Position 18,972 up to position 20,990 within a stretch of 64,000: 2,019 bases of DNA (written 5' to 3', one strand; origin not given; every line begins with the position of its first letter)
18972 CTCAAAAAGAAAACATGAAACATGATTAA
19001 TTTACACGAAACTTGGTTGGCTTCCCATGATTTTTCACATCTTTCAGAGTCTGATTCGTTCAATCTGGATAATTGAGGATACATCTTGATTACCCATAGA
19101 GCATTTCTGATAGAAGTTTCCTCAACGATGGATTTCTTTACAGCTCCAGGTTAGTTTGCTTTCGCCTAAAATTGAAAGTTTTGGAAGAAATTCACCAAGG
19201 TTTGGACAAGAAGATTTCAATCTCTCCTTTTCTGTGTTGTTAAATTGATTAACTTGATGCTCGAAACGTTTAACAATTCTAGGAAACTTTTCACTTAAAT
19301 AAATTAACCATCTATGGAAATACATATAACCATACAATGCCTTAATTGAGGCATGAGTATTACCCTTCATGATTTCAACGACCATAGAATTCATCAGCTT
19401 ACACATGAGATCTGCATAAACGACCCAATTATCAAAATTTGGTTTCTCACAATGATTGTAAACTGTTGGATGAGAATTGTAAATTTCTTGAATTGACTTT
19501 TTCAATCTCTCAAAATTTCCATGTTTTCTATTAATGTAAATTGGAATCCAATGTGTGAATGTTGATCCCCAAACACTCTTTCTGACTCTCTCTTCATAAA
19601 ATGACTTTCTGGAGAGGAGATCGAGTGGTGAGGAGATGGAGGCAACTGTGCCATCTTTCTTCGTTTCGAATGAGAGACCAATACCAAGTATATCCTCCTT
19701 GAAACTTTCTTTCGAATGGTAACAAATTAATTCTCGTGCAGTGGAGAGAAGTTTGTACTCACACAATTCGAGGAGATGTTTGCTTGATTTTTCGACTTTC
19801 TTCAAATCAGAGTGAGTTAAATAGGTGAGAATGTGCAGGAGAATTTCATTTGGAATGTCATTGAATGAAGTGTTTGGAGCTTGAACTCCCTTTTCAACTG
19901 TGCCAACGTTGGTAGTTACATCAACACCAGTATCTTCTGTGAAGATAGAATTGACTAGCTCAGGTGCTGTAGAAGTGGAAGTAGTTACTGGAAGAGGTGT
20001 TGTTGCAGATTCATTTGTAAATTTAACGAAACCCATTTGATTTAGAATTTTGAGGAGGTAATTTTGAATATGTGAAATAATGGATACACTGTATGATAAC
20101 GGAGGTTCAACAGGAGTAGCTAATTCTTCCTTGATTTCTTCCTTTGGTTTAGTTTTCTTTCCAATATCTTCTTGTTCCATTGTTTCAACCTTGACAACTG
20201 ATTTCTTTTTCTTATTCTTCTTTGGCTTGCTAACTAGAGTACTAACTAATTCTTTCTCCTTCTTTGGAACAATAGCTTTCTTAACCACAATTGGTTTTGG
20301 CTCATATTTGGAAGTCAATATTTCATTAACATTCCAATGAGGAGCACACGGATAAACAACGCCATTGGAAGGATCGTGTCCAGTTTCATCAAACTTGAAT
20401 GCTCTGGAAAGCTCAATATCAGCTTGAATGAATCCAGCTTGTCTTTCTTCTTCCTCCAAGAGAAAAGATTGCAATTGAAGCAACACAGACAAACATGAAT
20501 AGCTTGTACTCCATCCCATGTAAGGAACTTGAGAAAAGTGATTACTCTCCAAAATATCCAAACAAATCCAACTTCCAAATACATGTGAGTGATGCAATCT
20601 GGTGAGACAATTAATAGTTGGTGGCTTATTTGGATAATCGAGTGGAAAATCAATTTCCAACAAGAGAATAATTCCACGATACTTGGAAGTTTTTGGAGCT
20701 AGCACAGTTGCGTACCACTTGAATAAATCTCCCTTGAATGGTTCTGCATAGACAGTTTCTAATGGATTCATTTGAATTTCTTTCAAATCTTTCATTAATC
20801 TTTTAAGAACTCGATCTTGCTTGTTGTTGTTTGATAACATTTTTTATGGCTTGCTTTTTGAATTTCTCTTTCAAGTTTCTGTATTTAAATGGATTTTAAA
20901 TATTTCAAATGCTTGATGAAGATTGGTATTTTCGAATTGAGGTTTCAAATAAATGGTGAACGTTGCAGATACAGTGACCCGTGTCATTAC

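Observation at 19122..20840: Single polypeptide fusing a UBC (E2) fold with altered HPN motif to an F-box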

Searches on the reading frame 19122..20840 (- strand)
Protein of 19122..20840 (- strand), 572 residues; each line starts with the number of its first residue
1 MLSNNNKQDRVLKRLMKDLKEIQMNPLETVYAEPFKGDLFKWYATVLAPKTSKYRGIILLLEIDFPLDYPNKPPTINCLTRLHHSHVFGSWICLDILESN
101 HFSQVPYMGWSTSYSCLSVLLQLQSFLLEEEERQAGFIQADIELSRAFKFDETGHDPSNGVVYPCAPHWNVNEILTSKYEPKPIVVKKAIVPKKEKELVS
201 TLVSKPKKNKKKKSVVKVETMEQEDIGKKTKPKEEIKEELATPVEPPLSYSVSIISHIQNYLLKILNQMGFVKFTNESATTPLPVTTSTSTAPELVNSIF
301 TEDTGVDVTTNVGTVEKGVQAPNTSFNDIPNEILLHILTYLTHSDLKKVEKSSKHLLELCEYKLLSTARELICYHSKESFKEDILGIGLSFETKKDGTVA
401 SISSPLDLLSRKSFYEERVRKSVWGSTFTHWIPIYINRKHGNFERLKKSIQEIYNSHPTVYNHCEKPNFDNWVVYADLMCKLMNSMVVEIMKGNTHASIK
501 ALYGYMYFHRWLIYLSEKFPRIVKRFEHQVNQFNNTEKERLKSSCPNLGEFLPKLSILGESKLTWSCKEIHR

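Call 3: search_protein_families(library=pfam, proteins=[window:19122-20840:-], max_evalue=1)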
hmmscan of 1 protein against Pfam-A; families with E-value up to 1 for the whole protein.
window:19122-20840:- (572 aa): 6 families
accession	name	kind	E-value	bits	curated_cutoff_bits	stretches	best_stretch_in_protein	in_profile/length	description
PF00179.31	UQ_con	-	1.7e-21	76.7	27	1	14-134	1-115/140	Ubiquitin-conjugating enzyme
PF12937.12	F-box-like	-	5.2e-06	26.6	24.3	1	326-361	1-36/47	F-box-like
PF09372.15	PRANC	-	0.0032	18.2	25.8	1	321-349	68-95/97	PRANC domain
PF00646.38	F-box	-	0.0044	17.3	20.5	1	327-361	2-36/43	F-box domain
PF15966.10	F-box_4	-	0.073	13.4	32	1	324-364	3-43/116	F-box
PF05773.27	RWD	-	0.083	13.5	22.8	1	58-78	50-70/112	RWD domain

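Call 4: search_solved_structures(query=window:19122-20840:-, max_evalue=0.01, show_alignments=3)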
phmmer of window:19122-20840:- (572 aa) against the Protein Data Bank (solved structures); distinct sequences matched with E-value up to 0.01: 282 (the best 60 are shown).
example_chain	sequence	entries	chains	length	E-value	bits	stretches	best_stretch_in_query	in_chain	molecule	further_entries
2oxq_A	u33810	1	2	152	1.8e-18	69.4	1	11-100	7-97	Ubiquitin-conjugating enzyme E2D 1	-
3oj4_A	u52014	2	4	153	2.7e-18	68.8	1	9-100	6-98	Ubiquitin-conjugating enzyme E2 D1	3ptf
4qpl_B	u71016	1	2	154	3.7e-18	68.3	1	10-100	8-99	Ubiquitin-conjugating enzyme E2 D1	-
2ayv_A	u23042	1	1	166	4.3e-18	68.1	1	11-129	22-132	ubiquitin-conjugating enzyme E2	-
2c4p_A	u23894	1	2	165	4.7e-18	68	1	10-100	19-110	UBIQUITIN-CONJUGATING ENZYME E2 D1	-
8smw_L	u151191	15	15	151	5.4e-18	67.8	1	11-114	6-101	Ubiquitin-conjugating enzyme E2 D3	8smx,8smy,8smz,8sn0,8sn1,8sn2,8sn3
2yho_B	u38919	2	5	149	5.6e-18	67.7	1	11-100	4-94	UBIQUITIN-CONJUGATING ENZYME E2 D1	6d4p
6ttu_D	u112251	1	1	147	6.7e-18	67.5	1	11-121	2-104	Ubiquitin-conjugating enzyme E2 D2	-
1z2u_A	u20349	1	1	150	8.4e-18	67.2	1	11-110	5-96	Ubiquitin-conjugating enzyme E2 2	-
9uum_D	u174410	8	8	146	8.4e-18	67.1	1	12-100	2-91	Ubiquitin-conjugating enzyme E2 D1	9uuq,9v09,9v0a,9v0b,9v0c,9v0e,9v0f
3l1z_A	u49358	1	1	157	1.1e-17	66.7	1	8-110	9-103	Ubiquitin-conjugating enzyme E2 D3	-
9b55_A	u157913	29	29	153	1.1e-17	66.7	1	11-125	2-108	Ubiquitin-conjugating enzyme E2 4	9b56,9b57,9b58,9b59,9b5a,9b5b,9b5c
3l1y_A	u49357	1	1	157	1.3e-17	66.6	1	8-100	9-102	Ubiquitin-conjugating enzyme E2 D2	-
5egg_A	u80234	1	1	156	1.3e-17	66.5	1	8-110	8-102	Ubiquitin-conjugating enzyme E2 D3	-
4ii2_C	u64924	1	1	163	1.4e-17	66.5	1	11-125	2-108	Ubiquitin-conjugating enzyme E2 4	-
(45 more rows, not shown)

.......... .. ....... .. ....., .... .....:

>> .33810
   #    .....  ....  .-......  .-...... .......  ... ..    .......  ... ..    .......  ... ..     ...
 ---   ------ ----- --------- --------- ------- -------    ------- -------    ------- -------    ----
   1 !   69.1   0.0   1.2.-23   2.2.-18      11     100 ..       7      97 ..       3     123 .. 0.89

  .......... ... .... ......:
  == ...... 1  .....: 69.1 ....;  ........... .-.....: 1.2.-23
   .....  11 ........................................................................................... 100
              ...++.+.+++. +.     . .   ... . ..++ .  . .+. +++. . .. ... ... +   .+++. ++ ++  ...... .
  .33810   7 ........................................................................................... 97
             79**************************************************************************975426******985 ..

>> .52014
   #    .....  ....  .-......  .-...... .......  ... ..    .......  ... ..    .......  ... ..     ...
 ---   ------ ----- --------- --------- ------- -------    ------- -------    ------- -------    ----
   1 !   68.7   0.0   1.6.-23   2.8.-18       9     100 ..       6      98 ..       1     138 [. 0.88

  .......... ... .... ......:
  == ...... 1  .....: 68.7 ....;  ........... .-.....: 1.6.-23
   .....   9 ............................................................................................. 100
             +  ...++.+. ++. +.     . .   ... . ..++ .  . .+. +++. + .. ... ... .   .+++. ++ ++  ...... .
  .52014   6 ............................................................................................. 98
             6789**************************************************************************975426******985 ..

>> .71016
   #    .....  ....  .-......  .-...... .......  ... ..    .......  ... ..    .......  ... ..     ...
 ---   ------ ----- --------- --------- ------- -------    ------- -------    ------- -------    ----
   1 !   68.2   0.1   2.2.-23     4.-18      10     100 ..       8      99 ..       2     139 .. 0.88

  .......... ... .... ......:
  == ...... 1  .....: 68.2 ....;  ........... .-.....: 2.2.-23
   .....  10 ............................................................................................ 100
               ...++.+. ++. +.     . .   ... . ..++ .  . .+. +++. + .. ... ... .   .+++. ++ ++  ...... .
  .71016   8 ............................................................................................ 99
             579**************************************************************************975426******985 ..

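Call 6: find_homologous_proteins(query=window:19122-20840:-)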
Query window:19122-20840:- (572 aa): 28 proteins with E <= 0.001 among 8000 candidates.
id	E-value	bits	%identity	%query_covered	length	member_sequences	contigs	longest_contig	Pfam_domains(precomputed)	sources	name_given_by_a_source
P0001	4.1e-198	677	55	97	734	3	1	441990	PF00179.32,PF12937.13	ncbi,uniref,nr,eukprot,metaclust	ncbi:ubiquitin-conjugating enzyme family protein [Naegleria gruberi]|uniref:Ubiquitin-conjugating en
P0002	5.4e-145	502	53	42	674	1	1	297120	PF00646.39,PF00179.32,PF12937.13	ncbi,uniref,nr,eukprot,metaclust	ncbi:hypothetical protein NAEGRDRAFT_59412 [Naegleria gruberi]|uniref:Ubiquitin-conjugating enzyme f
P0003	2.1e-137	477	51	41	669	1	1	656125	PF00179.32,PF12937.13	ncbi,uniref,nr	ncbi:hypothetical protein C9374_004141 [Naegleria lovaniensis]|uniref:UBC core domain-containing pro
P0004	1.0e-134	468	49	41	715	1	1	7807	PF00179.32,PF12937.13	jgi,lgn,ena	-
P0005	2.5e-114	401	39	47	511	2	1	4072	PF00179.32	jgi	-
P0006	2.8e-103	364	44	42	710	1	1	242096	PF00646.39,PF00179.32,PF12937.13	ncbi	ncbi:hypothetical protein ABK040_016262 [Willaertia magna]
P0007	8.0e-80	287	43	42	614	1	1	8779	PF00179.32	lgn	-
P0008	2.9e-73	265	39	40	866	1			PF00179.32,PF12937.13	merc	-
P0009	4.5e-73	265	52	42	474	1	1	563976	PF00646.39,PF12937.13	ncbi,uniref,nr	ncbi:hypothetical protein FDP41_009268 [Naegleria fowleri]|uniref:F-box domain-containing protein n=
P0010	8.3e-73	264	34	97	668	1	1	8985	PF00179.32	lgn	-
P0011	6.0e-68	248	29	98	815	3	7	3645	PF00179.32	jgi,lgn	jgi:ubiquitin-protein ligase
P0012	4.1e-67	245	40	43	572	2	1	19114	PF00646.39,PF00179.32,PF12937.13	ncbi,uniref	ncbi:hypothetical protein AKO1_002067 [Acrasis kona]|uniref:F-box domain-containing protein n=1 Tax=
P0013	1.7e-66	243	40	43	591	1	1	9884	PF00179.32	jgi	jgi:hypothetical protein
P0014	1.2e-62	230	29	50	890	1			PF00179.32,PF12937.13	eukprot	eukprot:TRINITY_DN4309_c0_g1_i1.p1 TRINITY_DN4309_c0_g1~~TRINITY_DN4309_c0_g1_i1.p1 ORF type:complet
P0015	5.0e-59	218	36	42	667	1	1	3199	PF00179.32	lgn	-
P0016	3.0e-56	209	36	41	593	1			PF00179.32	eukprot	eukprot:gene11895-5301_t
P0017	2.8e-55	206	30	97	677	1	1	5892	PF00179.32,PF12937.13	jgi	jgi:ubiquitin-protein ligase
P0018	2.5e-52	196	36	41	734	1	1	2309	PF00179.32,PF12937.13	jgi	-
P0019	5.3e-52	195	41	33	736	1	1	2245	PF00179.32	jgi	-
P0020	1.0e-49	187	30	47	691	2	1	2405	PF00646.39,PF00179.32,PF12937.13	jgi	-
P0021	1.8e-49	187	42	22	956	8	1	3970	PF00575.30,PF00179.32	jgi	-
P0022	4.0e-48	182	30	38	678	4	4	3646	PF00179.32,PF12937.13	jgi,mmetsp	mmetsp:Transcript_28826/g.32313 ORF Transcript_28826/g.32313 Transcript_28826/m.32313 type:complete 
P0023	2.4e-44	170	28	35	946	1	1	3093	PF00575.30,PF00179.32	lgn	-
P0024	2.6e-41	160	30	37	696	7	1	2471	PF00179.32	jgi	-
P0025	8.7e-40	155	45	33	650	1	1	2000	PF00642.31,PF18345.8,PF00179.32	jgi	-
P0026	9.3e-37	145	39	18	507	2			PF00179.32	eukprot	eukprot:jgi/Mesen1/3205/ME000185S02345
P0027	5.3e-32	129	38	20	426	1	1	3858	PF00646.39,PF12937.13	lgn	-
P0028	1.2e-24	105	34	28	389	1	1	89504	PF00646.39,PF00179.32,PF12937.13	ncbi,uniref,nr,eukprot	ncbi:enzyme E2 2 [Seminavis robusta]|uniref:Enzyme E2 2 n=1 Tax=Seminavis robusta TaxID=568900 RepID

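Call 9: list_cluster_members(proteins=[window:19122-20840:-, window:8157-12911:+, window:60598-63306:-, window:56924-59206:+, window:1381-3033:-, window:34023-35420:+, window:36504-37874:+, window:40477-41697:-, window:13005-14021:+])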
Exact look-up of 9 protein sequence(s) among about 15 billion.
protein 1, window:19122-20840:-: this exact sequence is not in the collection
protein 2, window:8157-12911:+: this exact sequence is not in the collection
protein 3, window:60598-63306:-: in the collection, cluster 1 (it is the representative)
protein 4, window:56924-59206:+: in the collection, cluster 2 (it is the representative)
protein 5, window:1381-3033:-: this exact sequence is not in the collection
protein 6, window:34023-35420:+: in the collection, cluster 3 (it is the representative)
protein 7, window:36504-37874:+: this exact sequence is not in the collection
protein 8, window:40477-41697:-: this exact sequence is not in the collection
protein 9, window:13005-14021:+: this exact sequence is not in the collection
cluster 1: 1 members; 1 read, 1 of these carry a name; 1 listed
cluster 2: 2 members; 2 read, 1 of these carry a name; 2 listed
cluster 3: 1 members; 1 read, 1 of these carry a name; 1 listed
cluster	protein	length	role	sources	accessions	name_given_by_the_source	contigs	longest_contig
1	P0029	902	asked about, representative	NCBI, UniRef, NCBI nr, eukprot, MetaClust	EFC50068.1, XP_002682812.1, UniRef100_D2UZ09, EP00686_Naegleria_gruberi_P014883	predicted protein [Naegleria gruberi] | Predicted protein n=1 Tax=Naegleria gruberi TaxID=5762 RepID=D2UZ09_NAEGR | uncharacterized protein NAEGRDRAFT_45364 [Naegleria gruberi]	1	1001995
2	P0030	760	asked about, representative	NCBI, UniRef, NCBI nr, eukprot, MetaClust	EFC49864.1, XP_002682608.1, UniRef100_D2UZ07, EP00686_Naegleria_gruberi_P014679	glyceronephosphate O-acyltransferase [Naegleria gruberi] | Glyceronephosphate O-acyltransferase n=1 Tax=Naegleria gruberi TaxID=5762 ... | XP_002682608.1 glyceronephosphate O-acyltransferase [Naegleria gruberi strain NEG-M]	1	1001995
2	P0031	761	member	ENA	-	-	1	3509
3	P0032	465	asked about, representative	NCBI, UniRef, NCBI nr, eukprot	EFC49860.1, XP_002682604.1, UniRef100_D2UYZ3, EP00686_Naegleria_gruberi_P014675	N-acetylglucosaminyl-phosphatidylinositol biosynthetic protein [Naegleria gruberi] | phosphatidylinositol N-acetylglucosaminyltransferase n=1 Tax=Naegleria gruberi TaxID=5762 ... | XP_002682604.1 N-acetylglucosaminyl-phosphatidylinositol biosynthetic protein [Naegleria ...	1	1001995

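Call 12: find_encoding_contigs(protein=P0001, flank=6000, max_places=3)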
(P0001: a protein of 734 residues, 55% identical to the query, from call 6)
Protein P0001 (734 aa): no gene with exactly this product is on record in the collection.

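Call 29: predict_structure(alignment_id=A2)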
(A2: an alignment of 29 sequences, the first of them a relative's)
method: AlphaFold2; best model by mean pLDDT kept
length: 734 residues; sequences in the alignment: 29
mean_pLDDT: 80.2   pTM: 0.76
mean pLDDT of the five models: 80.2, 78.5, 77.9, 77.7, 76.8
residues with pLDDT >= 90: 403; 70-90: 156; 50-70: 48; < 50: 127
segments of 3 or more residues with pLDDT < 50: 1-9, 200-274, 305-332, 722-734
pLDDT, mean of each block of 10 residues (from residue 1): 41 92 91 94 97 94 96 93 91 84 63 90 93 90 96 96 95 94 70 53 39 37 35 34 32 33 36 48 75 77 49 38 40 62 84 86 86 85 93 96 91 93 95 89 96 96 93 72 94 95 80 96 96 96 96 93 94 95 96 93 88 96 97 91 93 89 91 94 97 89 96 87 42 36
secondary structure, 60 per line:
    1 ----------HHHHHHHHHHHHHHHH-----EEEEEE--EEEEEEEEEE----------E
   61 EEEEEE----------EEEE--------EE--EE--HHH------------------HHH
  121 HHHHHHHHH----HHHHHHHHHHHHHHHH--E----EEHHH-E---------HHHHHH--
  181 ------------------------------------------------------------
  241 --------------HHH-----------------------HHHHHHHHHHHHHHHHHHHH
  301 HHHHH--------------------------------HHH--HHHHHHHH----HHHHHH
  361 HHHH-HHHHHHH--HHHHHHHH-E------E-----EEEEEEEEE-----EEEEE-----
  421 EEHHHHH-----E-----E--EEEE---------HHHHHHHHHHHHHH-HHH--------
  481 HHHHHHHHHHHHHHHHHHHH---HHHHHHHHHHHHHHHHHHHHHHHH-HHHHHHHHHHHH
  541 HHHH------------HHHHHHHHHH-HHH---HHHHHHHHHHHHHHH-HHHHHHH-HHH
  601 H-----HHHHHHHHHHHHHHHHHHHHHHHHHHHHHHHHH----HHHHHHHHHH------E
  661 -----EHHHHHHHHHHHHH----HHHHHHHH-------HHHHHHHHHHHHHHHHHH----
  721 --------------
elements in order (helices of 4 or more, strands of 3 or more residues): H11-26 E32-37 E40-49 E60-66 E77-80 H118-129 H134-149 H173-178 H281-305 H343-350 H355-364 H366-372 H375-382 E397-405 E411-415 H423-427 E442-445 H455-468 H481-500 H504-527 H529-544 H557-566 H574-588 H590-596 H598-601 H607-639 H644-653 H667-679 H684-691 H699-716

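Call 52: list_cluster_members(proteins=[P0025, P0036, P0040, P0063, P0085, P0093, P0123, P0049, P0065, P0111])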
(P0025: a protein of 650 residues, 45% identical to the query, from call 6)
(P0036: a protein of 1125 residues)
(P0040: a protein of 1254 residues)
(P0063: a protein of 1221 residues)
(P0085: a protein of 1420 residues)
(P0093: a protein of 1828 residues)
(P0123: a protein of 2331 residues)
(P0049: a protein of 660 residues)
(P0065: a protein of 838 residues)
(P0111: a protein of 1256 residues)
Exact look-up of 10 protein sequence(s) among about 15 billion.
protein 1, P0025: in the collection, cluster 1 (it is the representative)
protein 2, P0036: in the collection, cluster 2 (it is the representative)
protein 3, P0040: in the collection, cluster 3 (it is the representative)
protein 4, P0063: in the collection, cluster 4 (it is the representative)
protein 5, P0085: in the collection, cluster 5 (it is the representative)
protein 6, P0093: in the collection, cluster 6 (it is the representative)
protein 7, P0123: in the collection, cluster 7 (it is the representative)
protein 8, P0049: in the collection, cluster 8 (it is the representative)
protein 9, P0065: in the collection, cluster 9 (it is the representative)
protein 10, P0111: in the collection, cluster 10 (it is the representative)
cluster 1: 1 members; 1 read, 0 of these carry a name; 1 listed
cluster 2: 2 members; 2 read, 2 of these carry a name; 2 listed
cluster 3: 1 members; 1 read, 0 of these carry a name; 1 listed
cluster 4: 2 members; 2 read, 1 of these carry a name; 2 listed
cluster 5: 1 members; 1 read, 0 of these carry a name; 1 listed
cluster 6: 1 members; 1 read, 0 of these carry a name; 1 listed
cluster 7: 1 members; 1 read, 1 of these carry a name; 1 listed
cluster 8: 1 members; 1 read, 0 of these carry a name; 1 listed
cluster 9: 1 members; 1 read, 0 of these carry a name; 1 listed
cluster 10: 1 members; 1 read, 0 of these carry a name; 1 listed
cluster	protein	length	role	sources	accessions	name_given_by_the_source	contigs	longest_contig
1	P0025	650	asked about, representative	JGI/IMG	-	-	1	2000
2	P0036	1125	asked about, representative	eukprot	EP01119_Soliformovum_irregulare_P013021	TRINITY_DN3432_c0_g1_i1.p1 TRINITY_DN3432_c0_g1~~TRINITY_DN3432_c0_g1_i1.p1 ORF ...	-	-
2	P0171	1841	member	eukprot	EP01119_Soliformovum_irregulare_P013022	TRINITY_DN3432_c0_g1_i3.p1 TRINITY_DN3432_c0_g1~~TRINITY_DN3432_c0_g1_i3.p1 ORF ...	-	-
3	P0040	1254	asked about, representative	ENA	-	-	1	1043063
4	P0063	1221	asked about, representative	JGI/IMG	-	-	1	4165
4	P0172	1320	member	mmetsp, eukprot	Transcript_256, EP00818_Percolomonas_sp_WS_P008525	Transcript_256/g.845 ORF Transcript_256/g.845 Transcript_256/m.845 type:complete len:1321 ... | CAMPEP_0117441910 /NCGR_PEP_ID=MMETSP0759-20121206/3877_1 /TAXON_ID=63605 ...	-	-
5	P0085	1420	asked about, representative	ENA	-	-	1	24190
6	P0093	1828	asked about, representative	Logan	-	-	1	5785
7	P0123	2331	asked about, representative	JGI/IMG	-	ubiquitin-protein ligase/uncharacterized membrane protein YgcG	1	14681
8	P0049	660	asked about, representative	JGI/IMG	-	-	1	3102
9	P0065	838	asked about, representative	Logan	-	-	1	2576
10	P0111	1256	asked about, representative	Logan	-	-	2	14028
